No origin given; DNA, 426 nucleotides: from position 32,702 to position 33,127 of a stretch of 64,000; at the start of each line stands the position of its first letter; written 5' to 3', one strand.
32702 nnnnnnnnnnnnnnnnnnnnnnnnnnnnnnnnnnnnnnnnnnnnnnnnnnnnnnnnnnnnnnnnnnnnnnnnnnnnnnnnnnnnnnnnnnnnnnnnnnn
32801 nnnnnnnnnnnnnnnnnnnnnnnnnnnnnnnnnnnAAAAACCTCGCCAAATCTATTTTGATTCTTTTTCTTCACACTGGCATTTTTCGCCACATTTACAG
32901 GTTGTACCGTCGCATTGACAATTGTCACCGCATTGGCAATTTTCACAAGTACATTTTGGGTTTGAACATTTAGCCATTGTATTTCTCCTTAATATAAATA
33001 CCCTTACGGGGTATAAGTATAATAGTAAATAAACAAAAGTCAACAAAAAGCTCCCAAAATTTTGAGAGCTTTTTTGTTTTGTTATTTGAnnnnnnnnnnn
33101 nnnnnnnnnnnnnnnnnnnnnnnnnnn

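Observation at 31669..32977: Compact metal-homeostasis operon: 41-aa Cys-rich metallothionein-like peptide - CDF efflux pump - CsoR/RcnR-type repressor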

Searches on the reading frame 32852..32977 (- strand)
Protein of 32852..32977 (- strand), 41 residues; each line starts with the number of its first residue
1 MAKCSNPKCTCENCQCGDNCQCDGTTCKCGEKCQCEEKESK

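Call 3: search_protein_families(library=pfam, proteins=[window:32855-32977:-], max_evalue=10)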
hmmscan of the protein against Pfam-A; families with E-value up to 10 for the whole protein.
seq(41 aa): 0 families

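Call 4: search_protein_families(library=ncbifam, proteins=[window:32855-32977:-], max_evalue=10)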
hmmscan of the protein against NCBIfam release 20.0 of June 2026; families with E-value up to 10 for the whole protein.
seq(41 aa): 0 families

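Call 6: find_homologous_proteins(query=window:32855-32977:-, max_evalue=0.01)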
Query seq(41 aa) (41 aa): 5 proteins with E <= 0.01 among 5 candidates.
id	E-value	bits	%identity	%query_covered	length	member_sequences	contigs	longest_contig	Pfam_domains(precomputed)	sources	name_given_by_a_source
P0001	1.5e-13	67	87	95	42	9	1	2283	-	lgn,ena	-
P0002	8.2e-11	58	76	93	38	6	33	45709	-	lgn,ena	-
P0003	3.6e-10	56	83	98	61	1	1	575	-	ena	-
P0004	2.7e-8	51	70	98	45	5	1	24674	-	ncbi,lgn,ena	-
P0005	9.6e-7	46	63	100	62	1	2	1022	-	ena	-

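Call 7: search_solved_structures(query=window:32855-32977:-, max_evalue=10, show_alignments=3)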
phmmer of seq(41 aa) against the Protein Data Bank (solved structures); distinct sequences matched with E-value up to 10: 1.
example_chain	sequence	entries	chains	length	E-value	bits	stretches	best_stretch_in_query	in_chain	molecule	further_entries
3twi_D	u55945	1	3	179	3.7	11.5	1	14-33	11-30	Variable lymphocyte receptor B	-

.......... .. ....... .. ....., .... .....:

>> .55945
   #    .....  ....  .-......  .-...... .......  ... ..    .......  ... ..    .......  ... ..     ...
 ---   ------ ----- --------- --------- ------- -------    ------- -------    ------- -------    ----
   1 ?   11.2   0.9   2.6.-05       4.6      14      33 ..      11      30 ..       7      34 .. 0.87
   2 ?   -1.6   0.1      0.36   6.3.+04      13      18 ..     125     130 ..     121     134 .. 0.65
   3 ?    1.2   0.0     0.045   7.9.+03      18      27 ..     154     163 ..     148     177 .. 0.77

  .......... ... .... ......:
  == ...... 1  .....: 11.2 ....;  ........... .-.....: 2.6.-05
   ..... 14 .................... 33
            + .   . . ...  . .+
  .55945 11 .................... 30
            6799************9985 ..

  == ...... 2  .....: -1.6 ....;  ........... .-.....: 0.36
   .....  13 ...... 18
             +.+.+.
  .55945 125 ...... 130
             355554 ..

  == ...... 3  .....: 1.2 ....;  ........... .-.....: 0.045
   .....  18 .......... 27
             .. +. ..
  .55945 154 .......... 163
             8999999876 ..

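Call 9: find_encoding_contigs(protein=P0002, flank=4000, max_places=5)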
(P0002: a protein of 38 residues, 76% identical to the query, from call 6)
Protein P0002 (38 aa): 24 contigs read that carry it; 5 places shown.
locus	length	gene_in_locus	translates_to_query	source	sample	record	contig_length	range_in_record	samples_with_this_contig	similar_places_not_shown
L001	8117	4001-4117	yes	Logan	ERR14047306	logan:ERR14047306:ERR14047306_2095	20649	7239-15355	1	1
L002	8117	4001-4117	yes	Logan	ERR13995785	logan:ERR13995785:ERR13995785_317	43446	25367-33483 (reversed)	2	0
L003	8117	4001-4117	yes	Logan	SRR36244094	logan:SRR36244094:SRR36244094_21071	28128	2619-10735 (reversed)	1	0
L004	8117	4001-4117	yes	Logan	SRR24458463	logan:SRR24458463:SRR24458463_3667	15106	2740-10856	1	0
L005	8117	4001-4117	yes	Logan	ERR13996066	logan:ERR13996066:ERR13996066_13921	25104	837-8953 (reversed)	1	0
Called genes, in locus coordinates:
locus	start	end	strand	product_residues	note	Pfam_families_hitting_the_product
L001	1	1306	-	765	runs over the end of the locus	PF03709:OKR_DC_1_N, PF01276:OKR_DC_1, PF03711:OKR_DC_1_C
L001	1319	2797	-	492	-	PF00324:AA_permease, PF03222:Trp_Tyr_perm (weak), PF13520:AA_permease_2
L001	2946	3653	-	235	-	-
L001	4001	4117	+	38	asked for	-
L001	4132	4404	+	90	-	PF02583:Trns_repr_metal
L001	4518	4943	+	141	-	-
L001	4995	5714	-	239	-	-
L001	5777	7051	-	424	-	-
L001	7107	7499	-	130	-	PF00293:NUDIX, PF14815:NUDIX_4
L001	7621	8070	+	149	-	-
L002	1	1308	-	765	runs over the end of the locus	PF03709:OKR_DC_1_N, PF01276:OKR_DC_1, PF03711:OKR_DC_1_C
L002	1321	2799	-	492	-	PF00324:AA_permease, PF13520:AA_permease_2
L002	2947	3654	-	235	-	-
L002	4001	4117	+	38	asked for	-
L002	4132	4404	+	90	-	PF02583:Trns_repr_metal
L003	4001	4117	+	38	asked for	-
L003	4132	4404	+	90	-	PF02583:Trns_repr_metal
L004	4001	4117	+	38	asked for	-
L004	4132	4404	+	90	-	PF02583:Trns_repr_metal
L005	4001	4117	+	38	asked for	-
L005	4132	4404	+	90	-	PF02583:Trns_repr_metal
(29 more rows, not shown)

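Call 10: find_encoding_contigs(protein=P0004, flank=4000, max_places=4)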
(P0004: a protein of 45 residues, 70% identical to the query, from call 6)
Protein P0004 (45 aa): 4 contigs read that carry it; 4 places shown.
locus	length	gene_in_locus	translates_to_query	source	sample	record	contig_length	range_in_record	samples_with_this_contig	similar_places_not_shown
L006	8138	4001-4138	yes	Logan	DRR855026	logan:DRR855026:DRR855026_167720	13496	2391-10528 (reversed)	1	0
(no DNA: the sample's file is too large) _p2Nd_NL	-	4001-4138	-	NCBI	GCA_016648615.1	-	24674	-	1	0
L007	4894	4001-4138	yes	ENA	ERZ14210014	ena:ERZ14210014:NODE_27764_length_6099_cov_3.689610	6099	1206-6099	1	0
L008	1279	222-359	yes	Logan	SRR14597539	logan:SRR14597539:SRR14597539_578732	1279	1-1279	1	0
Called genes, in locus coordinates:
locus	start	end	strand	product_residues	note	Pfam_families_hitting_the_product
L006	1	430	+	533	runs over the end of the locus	-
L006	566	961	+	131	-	-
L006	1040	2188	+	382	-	PF00395:SLH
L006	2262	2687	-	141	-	PF00011:HSP20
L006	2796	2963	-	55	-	-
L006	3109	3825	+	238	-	-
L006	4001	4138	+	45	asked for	-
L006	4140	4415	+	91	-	PF02583:Trns_repr_metal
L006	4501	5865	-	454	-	-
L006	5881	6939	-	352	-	PF02463:SMC_N (faint), PF00005:ABC_tran, PF17912:OB_MalK (weak)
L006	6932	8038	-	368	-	PF00512:HisKA (weak), PF02518:HATPase_c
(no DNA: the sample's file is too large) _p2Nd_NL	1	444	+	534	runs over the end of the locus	-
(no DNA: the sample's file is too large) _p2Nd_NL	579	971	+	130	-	-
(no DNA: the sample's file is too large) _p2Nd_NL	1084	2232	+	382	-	PF00395:SLH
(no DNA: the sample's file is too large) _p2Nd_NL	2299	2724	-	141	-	PF04969:CS (weak), PF00011:HSP20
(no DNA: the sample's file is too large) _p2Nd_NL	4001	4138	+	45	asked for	-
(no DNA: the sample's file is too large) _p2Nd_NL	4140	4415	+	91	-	PF02583:Trns_repr_metal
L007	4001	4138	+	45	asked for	-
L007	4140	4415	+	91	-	PF02583:Trns_repr_metal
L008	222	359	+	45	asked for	-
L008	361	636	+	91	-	PF02583:Trns_repr_metal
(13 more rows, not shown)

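Call 11: find_encoding_contigs(protein=P0001, flank=4000, max_places=3)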
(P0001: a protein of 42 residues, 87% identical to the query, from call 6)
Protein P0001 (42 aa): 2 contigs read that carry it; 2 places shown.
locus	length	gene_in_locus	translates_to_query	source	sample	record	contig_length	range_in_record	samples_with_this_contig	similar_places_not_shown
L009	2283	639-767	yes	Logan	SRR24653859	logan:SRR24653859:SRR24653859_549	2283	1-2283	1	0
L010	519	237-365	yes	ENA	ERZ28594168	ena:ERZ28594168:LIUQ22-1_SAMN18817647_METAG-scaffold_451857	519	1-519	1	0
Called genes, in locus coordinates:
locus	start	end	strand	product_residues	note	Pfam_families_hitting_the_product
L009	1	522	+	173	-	?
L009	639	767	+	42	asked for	-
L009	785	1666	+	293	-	PF01545:Cation_efflux, PF16916:ZT_dimer (weak)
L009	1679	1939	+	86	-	PF02583:Trns_repr_metal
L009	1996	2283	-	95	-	?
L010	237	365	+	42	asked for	-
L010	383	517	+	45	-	?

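Call 22: search_solved_structures(query=A1, max_evalue=10, show_alignments=3)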
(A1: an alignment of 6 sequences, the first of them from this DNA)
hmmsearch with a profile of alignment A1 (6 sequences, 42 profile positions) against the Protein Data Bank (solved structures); distinct sequences matched with E-value up to 10: 0.

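Call 30: search_protein_representatives(alignment_id=A1)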
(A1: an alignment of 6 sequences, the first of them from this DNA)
Query: 6 sequences, 42 profile positions. Proteins with E-value up to 0.001 (for the whole library): 6; up to 1e-10: 0; up to 1e-30: 0. The best 6 are listed.
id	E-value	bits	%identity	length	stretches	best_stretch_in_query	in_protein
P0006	7.7e-06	41.8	-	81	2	1-34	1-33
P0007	1.2e-04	37.9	-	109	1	1-31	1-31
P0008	1.4e-04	37.7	-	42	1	1-41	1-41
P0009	2.9e-04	36.7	-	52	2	1-23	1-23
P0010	3.8e-04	36.3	-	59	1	1-39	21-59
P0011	9.3e-04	35.1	-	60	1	1-40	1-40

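Call 33: find_homologous_proteins(query=A2, max_evalue=0.1)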
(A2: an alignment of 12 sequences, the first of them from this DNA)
Query A2 (12 sequences) (41 aa, profile of the alignment): 40 proteins with E <= 0.1 among 87 candidates.
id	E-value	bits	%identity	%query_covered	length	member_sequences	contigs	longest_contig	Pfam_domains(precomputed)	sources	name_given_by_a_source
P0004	7.0e-13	66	70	98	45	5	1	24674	-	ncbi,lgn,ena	-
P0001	8.2e-13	66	87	95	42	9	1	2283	-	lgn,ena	-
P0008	3.1e-12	64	62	71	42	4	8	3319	-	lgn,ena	-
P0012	3.8e-12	64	66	100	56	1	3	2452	-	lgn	-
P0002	8.4e-12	63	76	93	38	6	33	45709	-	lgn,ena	-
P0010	1.1e-11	62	61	80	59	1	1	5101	-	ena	-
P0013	1.3e-11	62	54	95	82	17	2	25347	-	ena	-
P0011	2.0e-11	61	56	83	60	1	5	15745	-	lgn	-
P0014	6.0e-11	60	56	83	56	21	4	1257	-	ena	-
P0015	6.8e-11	60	54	100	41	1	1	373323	-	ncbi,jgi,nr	ncbi:MAG: hypothetical protein OSJ27_00570 [Candidatus Gastranaerophilales bacterium]|nr:hypothetica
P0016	1.2e-10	59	86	71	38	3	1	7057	-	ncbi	-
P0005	1.3e-10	59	63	100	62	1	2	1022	-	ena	-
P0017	1.5e-10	59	59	83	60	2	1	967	-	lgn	-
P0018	1.8e-10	58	54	100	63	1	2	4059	-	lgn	-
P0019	1.8e-10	58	71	76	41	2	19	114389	-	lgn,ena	-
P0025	5.8e-8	50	62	90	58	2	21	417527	-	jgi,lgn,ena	-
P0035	8.3e-4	37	77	54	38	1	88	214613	-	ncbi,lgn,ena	-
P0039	2.1e-2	32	69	80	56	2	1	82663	-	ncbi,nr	ncbi:MAG: hypothetical protein JSS76_11670 [Bacteroidetes bacterium]|nr:hypothetical protein [Bacter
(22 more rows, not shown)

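Call 35: find_encoding_contigs(protein=P0015, flank=3500, max_places=2)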
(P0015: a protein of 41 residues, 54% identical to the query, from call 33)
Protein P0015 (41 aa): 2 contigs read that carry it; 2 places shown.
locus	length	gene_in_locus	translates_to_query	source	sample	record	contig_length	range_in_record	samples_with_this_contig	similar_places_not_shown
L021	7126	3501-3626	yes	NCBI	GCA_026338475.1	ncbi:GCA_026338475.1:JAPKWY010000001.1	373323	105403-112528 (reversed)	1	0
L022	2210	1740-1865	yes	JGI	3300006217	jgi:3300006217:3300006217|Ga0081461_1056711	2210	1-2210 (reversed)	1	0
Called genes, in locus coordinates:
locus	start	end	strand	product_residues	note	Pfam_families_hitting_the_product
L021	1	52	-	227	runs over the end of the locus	PF01909:NTP_transf_2, PF18765:Polbeta (weak)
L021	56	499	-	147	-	PF02893:GRAM, PF14470:bPH_3 (weak)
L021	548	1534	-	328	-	PF01531:Glyco_transf_11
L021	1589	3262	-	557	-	PF02776:TPP_enzyme_N, PF00205:TPP_enzyme_M, PF02775:TPP_enzyme_C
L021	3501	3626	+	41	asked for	-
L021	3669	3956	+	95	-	PF02583:Trns_repr_metal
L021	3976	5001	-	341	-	PF04055:Radical_SAM, PF06968:BATS (faint)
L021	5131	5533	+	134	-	PF00465:Fe-ADH, PF13685:Fe-ADH_2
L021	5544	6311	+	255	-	PF25137:ADH_Fe_C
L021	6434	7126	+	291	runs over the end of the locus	-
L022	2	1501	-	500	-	?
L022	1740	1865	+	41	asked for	-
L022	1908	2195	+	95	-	PF02583:Trns_repr_metal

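Call 36: find_encoding_contigs(protein=P0025, flank=3500, max_places=2)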
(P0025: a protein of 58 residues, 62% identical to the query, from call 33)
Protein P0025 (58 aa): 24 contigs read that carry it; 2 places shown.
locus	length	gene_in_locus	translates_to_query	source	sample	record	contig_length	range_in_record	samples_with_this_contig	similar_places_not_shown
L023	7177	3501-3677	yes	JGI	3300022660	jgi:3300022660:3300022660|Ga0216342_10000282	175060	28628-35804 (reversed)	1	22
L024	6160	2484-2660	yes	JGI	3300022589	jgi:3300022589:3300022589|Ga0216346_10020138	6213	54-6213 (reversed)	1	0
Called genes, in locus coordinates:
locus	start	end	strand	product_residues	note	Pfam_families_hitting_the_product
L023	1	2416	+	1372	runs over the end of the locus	PF05170:AsmA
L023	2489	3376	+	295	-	PF00483:NTP_transferase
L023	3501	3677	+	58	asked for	-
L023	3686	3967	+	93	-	PF02583:Trns_repr_metal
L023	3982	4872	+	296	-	PF01545:Cation_efflux, PF16916:ZT_dimer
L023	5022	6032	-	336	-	PF00126:HTH_1 (weak), PF03466:LysR_substrate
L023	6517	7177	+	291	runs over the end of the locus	PF04542:Sigma70_r2, PF04545:Sigma70_r4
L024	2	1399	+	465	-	?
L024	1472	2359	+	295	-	PF00483:NTP_transferase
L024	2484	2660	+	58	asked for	-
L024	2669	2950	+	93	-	PF02583:Trns_repr_metal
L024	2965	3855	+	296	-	PF01545:Cation_efflux, PF16916:ZT_dimer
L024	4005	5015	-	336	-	PF00126:HTH_1 (weak), PF03466:LysR_substrate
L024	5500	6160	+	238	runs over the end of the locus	?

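Call 37: find_encoding_contigs(protein=P0035, flank=3500, max_places=2)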
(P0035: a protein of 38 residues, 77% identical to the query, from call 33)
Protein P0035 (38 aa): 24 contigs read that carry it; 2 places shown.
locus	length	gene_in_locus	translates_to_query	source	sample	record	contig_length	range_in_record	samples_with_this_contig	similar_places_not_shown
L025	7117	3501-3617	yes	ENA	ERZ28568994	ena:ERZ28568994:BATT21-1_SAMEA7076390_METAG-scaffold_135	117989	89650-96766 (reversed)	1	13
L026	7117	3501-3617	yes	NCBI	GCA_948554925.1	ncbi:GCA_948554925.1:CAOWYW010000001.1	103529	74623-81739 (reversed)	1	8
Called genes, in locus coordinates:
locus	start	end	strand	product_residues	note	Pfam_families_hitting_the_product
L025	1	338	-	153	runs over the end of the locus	PF09335:VTT_dom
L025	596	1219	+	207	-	PF00239:Resolvase, PF02796:HTH_7 (weak)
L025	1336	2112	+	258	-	-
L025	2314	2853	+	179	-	-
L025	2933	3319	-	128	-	-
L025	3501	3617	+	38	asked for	-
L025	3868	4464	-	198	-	PF00702:Hydrolase (faint)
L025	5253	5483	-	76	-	-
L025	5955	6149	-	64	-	-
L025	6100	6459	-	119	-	-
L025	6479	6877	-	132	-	PF07486:Hydrolase_2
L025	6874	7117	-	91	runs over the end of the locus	-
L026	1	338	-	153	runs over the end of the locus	PF09335:VTT_dom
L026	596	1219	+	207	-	PF00239:Resolvase, PF02796:HTH_7 (weak)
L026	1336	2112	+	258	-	-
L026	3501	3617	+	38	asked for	-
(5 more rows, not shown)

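Call 38: find_encoding_contigs(protein=P0039, flank=3500, max_places=2)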
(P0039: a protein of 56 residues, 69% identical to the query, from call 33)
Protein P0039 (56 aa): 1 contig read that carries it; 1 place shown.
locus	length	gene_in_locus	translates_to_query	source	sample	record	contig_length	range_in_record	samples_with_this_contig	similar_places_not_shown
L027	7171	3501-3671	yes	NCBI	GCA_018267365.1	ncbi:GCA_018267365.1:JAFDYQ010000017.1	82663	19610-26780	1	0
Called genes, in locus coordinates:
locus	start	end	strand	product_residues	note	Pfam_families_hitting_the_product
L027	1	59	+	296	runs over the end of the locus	PF03372:Exo_endo_phos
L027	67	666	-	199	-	PF05724:TPMT (faint), PF13649:Methyltransf_25, PF08241:Methyltransf_11 (weak)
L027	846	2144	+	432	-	PF00487:FA_desaturase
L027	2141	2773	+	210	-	PF03364:Polyketide_cyc (faint)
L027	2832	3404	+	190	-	PF12833:HTH_18, PF00165:HTH_AraC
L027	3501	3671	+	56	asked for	-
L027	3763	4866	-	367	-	PF14289:DUF4369 (weak), PF00578:AhpC-TSA, PF08534:Redoxin, PF00085:Thioredoxin (weak), PF13905:Thioredoxin_8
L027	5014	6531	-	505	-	PF00583:Acetyltransf_1, PF00795:CN_hydrolase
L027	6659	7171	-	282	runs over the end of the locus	PF00582:Usp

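Call 41: search_protein_families(library=pfam, alignment_id=A3, max_evalue=10)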
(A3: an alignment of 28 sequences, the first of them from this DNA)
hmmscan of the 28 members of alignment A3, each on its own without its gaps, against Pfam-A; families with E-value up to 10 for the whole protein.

A. member 1, seq(41 aa): 0 families

B. families by the number of members that match (of 28 scanned): 4 families
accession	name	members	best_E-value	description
PF02067.21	Metallothio_5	11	0.01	Metallothionein family 5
PF12809.12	Metallothi_Euk2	1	0.53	Eukaryotic metallothionein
PF05522.16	Metallothio_6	1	2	Metallothionein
PF12749.12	Metallothio_Euk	1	5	Eukaryotic metallothionein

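Call 58: predict_structure(alignment_id=A4)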
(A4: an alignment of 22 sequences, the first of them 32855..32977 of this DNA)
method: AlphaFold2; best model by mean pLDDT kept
length: 41 residues; sequences in the alignment: 22
mean_pLDDT: 63.9   pTM: 0.28
mean pLDDT of the five models: 63.9, 62.7, 62.2, 60.8, 57.9
residues with pLDDT >= 90: 0; 70-90: 7; 50-70: 30; < 50: 4
segments of 3 or more residues with pLDDT < 50: 39-41
pLDDT, mean of each block of 10 residues (from residue 1): 64 69 68 57 42
secondary structure, 60 per line:
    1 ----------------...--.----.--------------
elements in order:

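Call 80: search_dna_similar(query=window:32855-32977:-, collection=plasmids, mode=protein, max_evalue=0.1, max_rows=15)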
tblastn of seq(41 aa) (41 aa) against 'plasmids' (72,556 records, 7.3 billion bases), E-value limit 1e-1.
No match.

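Call 82: list_cluster_members(proteins=[window:32855-32977:-, P0004, P0016, P0035])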
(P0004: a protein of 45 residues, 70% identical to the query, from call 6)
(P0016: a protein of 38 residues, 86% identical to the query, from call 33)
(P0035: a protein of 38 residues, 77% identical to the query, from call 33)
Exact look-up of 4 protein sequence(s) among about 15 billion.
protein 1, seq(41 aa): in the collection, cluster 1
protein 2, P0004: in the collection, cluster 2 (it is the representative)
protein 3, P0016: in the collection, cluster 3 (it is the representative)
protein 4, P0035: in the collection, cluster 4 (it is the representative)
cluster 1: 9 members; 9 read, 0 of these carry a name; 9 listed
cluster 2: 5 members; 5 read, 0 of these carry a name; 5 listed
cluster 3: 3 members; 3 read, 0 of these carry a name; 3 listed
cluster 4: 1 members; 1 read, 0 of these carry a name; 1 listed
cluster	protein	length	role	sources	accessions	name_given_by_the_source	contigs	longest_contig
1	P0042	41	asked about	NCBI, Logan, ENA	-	-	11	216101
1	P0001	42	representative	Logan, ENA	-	-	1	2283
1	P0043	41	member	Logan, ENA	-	-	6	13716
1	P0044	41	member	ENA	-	-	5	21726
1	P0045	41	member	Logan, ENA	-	-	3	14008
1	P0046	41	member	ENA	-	-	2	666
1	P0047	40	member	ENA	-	-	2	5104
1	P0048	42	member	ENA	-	-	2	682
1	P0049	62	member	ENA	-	-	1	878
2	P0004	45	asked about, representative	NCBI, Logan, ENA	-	-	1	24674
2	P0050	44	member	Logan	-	-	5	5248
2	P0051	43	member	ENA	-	-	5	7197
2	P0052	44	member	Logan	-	-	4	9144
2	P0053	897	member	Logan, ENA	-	-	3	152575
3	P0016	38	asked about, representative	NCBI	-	-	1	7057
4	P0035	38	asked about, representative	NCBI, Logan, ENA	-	-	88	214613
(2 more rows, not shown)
